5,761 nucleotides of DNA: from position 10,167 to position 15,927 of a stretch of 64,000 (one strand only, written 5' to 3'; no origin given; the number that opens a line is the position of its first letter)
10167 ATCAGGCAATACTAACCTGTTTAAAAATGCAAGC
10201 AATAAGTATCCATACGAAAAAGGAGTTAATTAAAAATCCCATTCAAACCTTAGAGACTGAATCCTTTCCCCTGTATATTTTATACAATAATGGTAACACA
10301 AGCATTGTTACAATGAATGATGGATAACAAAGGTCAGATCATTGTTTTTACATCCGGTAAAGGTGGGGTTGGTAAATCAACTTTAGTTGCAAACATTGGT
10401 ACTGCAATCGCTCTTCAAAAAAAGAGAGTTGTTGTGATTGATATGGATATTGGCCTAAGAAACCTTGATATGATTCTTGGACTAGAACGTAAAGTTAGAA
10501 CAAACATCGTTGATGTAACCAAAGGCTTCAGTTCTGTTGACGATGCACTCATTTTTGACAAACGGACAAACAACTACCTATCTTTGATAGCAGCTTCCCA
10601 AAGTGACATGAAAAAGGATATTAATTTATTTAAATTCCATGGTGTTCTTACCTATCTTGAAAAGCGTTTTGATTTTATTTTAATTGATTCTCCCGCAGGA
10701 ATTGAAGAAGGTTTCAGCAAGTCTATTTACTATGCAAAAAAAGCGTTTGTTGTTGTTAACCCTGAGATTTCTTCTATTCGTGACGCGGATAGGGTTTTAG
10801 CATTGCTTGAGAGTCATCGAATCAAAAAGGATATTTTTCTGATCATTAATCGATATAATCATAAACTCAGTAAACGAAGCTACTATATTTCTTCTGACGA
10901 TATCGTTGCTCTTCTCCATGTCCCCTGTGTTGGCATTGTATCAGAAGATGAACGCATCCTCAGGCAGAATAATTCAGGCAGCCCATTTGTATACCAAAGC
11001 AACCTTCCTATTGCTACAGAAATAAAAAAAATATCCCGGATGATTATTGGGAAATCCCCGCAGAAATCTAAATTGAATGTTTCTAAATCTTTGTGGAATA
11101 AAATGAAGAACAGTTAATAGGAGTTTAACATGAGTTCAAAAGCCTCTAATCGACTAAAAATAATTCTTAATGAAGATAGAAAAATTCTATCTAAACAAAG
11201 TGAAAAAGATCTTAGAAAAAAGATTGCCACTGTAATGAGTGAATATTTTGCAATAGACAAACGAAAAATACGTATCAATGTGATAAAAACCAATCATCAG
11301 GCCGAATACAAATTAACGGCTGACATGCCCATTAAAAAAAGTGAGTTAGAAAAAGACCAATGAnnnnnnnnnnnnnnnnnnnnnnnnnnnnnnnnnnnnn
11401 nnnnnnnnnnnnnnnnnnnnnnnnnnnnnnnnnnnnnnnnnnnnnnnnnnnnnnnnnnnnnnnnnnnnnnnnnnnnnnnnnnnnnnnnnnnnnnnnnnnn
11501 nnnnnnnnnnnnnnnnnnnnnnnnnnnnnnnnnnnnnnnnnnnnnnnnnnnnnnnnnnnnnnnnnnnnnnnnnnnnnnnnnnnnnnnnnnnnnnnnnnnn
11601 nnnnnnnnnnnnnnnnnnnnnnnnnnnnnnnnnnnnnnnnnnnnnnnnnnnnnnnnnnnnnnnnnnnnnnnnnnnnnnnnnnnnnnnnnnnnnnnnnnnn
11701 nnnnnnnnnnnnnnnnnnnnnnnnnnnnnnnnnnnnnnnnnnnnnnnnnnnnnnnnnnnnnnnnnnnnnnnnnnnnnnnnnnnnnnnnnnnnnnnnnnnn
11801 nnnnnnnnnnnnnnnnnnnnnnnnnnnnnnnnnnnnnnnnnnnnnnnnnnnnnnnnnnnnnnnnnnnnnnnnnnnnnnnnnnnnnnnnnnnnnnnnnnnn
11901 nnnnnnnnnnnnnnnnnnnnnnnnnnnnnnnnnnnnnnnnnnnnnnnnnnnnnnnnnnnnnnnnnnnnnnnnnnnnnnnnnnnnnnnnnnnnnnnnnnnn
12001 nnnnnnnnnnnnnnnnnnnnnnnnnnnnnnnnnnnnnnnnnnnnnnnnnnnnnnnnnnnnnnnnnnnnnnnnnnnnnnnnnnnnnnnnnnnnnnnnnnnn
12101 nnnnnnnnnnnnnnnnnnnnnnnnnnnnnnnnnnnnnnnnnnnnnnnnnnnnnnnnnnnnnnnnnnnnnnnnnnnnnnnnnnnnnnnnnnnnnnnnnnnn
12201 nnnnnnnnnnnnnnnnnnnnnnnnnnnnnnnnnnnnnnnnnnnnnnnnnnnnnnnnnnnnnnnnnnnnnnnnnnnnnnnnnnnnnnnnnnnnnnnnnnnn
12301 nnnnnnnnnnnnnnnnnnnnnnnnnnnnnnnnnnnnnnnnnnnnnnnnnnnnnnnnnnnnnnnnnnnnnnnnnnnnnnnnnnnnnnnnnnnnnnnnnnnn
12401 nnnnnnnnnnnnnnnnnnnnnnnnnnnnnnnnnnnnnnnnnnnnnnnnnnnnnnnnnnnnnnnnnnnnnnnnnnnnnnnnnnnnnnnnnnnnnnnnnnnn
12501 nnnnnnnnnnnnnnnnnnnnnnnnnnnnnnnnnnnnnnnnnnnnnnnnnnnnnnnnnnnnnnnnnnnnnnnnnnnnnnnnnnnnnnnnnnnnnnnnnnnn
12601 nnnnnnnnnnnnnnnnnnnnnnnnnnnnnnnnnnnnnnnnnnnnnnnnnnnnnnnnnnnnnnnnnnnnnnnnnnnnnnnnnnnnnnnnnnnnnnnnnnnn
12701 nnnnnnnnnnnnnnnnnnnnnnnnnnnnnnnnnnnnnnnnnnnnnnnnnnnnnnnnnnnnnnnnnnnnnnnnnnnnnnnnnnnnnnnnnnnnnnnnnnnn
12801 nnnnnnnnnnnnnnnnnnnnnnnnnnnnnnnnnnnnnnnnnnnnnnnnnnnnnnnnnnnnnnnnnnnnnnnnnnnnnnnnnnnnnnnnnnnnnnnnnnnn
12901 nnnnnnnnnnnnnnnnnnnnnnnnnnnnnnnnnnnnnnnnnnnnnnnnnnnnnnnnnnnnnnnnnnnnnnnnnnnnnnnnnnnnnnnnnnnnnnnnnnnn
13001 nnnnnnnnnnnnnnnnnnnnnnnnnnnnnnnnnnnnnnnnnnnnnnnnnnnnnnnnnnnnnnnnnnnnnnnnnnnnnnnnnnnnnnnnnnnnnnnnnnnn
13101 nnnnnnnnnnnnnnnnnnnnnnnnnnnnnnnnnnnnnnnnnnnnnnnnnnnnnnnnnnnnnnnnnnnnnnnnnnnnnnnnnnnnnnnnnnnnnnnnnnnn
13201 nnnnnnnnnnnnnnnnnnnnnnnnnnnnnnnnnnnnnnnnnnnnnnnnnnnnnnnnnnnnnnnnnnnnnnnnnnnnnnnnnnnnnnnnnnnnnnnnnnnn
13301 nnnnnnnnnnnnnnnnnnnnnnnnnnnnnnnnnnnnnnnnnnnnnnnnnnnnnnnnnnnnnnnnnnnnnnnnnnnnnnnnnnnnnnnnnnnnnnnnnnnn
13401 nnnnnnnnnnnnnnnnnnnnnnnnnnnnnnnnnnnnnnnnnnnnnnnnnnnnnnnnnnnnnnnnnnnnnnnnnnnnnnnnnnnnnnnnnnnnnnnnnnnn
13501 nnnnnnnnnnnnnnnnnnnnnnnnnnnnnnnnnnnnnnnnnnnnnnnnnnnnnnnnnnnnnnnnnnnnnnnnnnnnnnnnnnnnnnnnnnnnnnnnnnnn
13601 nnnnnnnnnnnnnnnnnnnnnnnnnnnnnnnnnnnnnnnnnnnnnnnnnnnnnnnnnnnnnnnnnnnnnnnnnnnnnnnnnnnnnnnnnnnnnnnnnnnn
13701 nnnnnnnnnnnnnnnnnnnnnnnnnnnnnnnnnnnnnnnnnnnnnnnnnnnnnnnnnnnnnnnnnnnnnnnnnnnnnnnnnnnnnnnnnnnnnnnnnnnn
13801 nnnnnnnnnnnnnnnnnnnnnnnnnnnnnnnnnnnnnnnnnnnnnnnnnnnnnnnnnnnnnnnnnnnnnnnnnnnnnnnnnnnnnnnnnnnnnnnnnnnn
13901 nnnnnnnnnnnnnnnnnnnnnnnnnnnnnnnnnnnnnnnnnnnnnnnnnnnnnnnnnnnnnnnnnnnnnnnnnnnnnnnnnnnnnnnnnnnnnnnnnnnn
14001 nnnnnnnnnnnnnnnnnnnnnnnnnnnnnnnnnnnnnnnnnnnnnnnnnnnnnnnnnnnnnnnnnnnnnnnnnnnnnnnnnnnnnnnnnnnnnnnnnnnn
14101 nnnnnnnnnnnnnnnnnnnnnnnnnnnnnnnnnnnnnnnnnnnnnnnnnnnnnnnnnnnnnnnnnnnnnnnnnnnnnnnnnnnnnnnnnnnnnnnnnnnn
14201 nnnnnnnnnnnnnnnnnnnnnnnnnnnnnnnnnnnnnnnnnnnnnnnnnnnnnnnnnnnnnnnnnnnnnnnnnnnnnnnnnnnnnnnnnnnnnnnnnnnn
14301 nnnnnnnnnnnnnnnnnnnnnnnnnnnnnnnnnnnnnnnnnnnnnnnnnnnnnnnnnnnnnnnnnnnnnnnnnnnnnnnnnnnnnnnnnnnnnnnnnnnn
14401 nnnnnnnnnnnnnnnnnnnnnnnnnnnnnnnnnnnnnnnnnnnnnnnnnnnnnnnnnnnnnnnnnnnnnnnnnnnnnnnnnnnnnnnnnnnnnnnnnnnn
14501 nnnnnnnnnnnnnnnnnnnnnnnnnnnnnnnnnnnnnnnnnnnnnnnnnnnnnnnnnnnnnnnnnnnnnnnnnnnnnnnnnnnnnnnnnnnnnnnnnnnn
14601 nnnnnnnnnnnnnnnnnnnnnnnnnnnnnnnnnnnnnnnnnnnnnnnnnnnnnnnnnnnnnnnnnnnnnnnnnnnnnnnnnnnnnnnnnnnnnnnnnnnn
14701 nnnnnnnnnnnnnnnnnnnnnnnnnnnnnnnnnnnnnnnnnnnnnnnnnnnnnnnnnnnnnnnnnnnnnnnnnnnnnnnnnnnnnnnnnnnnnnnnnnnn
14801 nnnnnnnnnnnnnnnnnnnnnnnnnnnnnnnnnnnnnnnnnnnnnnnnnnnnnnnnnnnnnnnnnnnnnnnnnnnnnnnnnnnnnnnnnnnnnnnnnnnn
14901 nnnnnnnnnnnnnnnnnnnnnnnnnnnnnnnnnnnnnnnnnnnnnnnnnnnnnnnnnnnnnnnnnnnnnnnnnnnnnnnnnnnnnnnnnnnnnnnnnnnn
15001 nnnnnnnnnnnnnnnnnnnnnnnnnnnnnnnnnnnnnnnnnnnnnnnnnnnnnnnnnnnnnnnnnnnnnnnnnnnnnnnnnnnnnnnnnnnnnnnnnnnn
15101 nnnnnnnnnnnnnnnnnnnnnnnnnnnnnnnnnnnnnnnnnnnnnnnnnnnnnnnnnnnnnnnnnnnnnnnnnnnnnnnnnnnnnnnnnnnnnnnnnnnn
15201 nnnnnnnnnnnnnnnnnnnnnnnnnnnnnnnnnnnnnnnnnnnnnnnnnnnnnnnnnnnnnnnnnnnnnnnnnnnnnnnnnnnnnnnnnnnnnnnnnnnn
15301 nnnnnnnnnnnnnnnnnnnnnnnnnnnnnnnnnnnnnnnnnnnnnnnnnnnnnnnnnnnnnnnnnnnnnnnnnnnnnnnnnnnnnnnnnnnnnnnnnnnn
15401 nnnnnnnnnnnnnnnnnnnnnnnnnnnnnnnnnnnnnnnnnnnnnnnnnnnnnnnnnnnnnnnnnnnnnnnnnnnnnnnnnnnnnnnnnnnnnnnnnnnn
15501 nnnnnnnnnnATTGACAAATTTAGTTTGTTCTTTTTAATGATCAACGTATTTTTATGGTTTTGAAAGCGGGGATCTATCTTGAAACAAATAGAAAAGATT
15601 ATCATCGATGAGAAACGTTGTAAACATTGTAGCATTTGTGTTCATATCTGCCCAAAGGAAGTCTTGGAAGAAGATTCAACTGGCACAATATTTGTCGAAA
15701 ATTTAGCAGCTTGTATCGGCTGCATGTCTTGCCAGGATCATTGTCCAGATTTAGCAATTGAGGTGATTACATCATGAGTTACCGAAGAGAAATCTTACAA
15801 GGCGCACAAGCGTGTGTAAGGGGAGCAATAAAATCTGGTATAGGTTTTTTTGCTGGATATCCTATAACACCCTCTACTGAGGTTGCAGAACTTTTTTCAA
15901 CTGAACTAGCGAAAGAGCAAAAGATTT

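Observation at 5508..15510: Nine-gene coupled operon: mreB-mreC-mreD-mrdA-minC-minD-minE continuing into an SbcD/SbcC-like pair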

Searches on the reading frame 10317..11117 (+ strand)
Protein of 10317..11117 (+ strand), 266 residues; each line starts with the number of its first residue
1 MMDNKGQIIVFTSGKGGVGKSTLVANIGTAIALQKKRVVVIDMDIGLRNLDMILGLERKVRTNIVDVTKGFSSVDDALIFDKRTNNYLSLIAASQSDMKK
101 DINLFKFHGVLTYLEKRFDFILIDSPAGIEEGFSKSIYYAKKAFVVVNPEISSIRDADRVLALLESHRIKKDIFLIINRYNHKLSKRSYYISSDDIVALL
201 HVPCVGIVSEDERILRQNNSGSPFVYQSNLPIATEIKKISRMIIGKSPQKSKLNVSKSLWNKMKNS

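Call 3: search_protein_families(library=pfam, proteins=[window:10317-11117:+])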
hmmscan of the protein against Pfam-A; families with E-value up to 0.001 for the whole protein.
window:10317-11117:+ (266 aa): 9 families
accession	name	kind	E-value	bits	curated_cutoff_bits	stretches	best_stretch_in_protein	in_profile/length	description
PF01656.29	CbiA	-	3.8e-21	75.8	25.4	1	9-223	1-124/125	CobQ/CobB/MinD/ParA nucleotide binding domain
PF13614.12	AAA_31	-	8e-18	65.4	27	1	7-165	2-165/177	AAA domain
PF10609.15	ParA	-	3.1e-14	53.5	27.1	1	7-243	4-245/246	NUBPL iron-transfer P-loop NTPase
PF09140.17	MipZ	-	1.3e-09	38.2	20.7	1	8-164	2-142/262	ATPase MipZ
PF06564.18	CBP_BcsQ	-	2.3e-08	34.3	21.3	0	9-43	4-38/234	Cellulose biosynthesis protein BcsQ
PF02374.21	ArsA_ATPase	-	2.3e-08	34.1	24.3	1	9-44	3-38/305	Anion-transporting ATPase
PF00142.24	Fer4_NifH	-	1.2e-06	28.7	25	1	13-68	6-59/271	4Fe-4S iron sulfur cluster binding proteins, NifH/frxC family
PF13479.12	AAA_24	-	0.00074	19.9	27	0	12-135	7-82/195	AAA domain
PF16575.11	CLP1_P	-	0.00096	19.5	26.6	0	14-50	1-37/188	mRNA cleavage and polyadenylation factor CLP1 P-loop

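Call 4: search_protein_families(library=ncbifam, proteins=[window:10317-11117:+])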
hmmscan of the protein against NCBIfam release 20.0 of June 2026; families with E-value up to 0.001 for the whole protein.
window:10317-11117:+ (266 aa): 28 families (the best 25 are shown)
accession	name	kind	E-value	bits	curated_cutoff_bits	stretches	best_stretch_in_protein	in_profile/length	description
TIGR01968.1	minD_bact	equivalog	1.1e-80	270.7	212.9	1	7-265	2-259/261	septum site-determining protein MinD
NF008079.0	PRK10818.1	equivalog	3e-55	187.5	508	1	7-229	3-232/270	septum site-determining protein MinD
TIGR01969.1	minD_arch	subfamily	7.4e-45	153.1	201.75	1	8-263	2-249/251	cell division ATPase MinD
NF041546.1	ParA_partition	equivalog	1.5e-14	54.1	180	2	8-44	1-37/203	ParA family partition ATPase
NF047398.1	AAA_KGGVGR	domain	4.4e-14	53.2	90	1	7-150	3-175/190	KGGVGR-motif variant AAA ATPase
NF041136.1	MrpORP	equivalog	3.9e-13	49.4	450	1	7-62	6-61/365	iron-sulfur cluster carrier protein MrpORP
TIGR03371.1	cellulose_yhjQ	equivalog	8.3e-13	48.4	157.85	1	7-183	2-181/246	cellulose biosynthesis protein BcsQ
TIGR03815.1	CpaE_hom_Actino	equivalog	1.8e-11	43.8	154.45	1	4-223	109-320/340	septum site-determining protein Ssd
TIGR01007.1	eps_fam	subfamily_domain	9.2e-09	35.1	108.05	1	7-187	18-197/204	polysaccharide biosynthesis tyrosine autokinase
TIGR01281.1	DPOR_bchL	equivalog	9.7e-09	35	345.15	1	12-68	5-58/268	ferredoxin:protochlorophyllide reductase (ATP-dependent) iron-sulfur ATP-binding protein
NF008669.0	PRK11670.1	equivalog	2.8e-07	29.8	348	1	7-59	108-160/369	iron-sulfur cluster carrier protein ApbC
TIGR00345.1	GET3_arsA_TRC40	subfamily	4.9e-07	29.6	135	1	11-44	1-34/299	TRC40/GET3/ArsA family transport-energizing ATPase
NF008568.0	PRK11519.1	equivalog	1.3e-06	26.9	1068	1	1-127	521-645/720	tyrosine-protein kinase Wzc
TIGR03018.1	pepcterm_TyrKin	hypoth_equivalog_domain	2.6e-06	26.9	230.65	1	5-170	34-202/207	XrtA-associated tyrosine autokinase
NF009701.0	PRK13230.1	subfamily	5.3e-06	25.6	350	1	13-46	7-40/291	nitrogenase reductase-like protein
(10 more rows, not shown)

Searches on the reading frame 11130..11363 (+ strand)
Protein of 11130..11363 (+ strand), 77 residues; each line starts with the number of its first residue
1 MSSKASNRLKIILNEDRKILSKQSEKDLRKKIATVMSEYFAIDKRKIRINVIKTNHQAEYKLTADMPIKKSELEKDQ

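Call 3: search_protein_families(library=pfam, proteins=[window:11130-11363:+])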
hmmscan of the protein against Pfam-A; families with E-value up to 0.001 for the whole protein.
window:11130-11363:+ (77 aa): 1 family
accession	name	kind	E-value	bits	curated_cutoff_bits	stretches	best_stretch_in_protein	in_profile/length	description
PF03776.19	MinE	-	3.2e-11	43.5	25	1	3-69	3-68/68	Septum formation topological specificity factor MinE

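Call 4: search_protein_families(library=ncbifam, proteins=[window:11130-11363:+])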
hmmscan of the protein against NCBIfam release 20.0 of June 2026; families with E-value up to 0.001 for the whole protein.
window:11130-11363:+ (77 aa): 3 families
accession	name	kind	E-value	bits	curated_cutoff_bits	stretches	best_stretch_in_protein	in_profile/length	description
TIGR01215.1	minE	equivalog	3.5e-09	36.5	49.3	1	3-69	16-80/81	cell division topological specificity factor MinE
NF001422.0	PRK00296.1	equivalog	6.6e-07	29.2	58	1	3-67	16-81/87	cell division topological specificity factor MinE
NF010595.0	PRK13989.1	equivalog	0.00013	22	108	1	3-56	16-71/85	cell division topological specificity factor MinE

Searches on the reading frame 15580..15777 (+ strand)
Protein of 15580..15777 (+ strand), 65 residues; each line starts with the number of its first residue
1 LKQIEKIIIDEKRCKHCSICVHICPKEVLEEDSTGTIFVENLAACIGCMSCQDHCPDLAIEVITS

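Call 9: search_protein_families(library=pfam, proteins=[window:15580-15777:+], max_evalue=0.01)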
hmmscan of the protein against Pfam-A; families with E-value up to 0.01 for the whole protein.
window:15580-15777:+ (65 aa): 13 families
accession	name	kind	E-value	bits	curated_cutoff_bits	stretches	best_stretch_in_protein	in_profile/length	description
PF00037.32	Fer4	-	7.5e-11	41.8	21.1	2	7-29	1-23/24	4Fe-4S binding domain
PF13237.11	Fer4_10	-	1.8e-10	41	25.5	1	6-56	1-53/53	4Fe-4S dicluster domain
PF12838.12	Fer4_7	-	4.7e-10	40.2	27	2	13-56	1-49/52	4Fe-4S dicluster domain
PF12797.12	Fer4_2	-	4.9e-10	39.1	24.5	2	39-56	4-21/22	4Fe-4S binding domain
PF13187.11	Fer4_9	-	1.1e-09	38.6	27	1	13-58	1-50/52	4Fe-4S dicluster domain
PF12837.12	Fer4_6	-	2.6e-08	33.9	25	2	7-28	2-23/24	4Fe-4S binding domain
PF12800.12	Fer4_4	-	7e-07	29.5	24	2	44-56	3-15/17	4Fe-4S binding domain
PF13484.11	Fer4_16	-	8.5e-07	30.1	30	1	13-32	1-20/66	4Fe-4S double cluster binding domain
PF14697.11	Fer4_21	-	1.4e-05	25.6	35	1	8-60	2-57/59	4Fe-4S dicluster domain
PF25160.1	LdpA_Fe-S-bd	-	0.00017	21.7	27.6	1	20-62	9-45/49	LdpA Fe-S cluster-binding domain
PF12798.12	Fer4_3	-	0.00039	21.5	27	0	45-56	1-12/15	4Fe-4S binding domain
PF13370.11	Fer4_13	-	0.00041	21.4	24.5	0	9-39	1-31/58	4Fe-4S single cluster domain of Ferredoxin I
PF13459.11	Fer4_15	-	0.0005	21.2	22.4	1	7-36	1-29/66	4Fe-4S single cluster domain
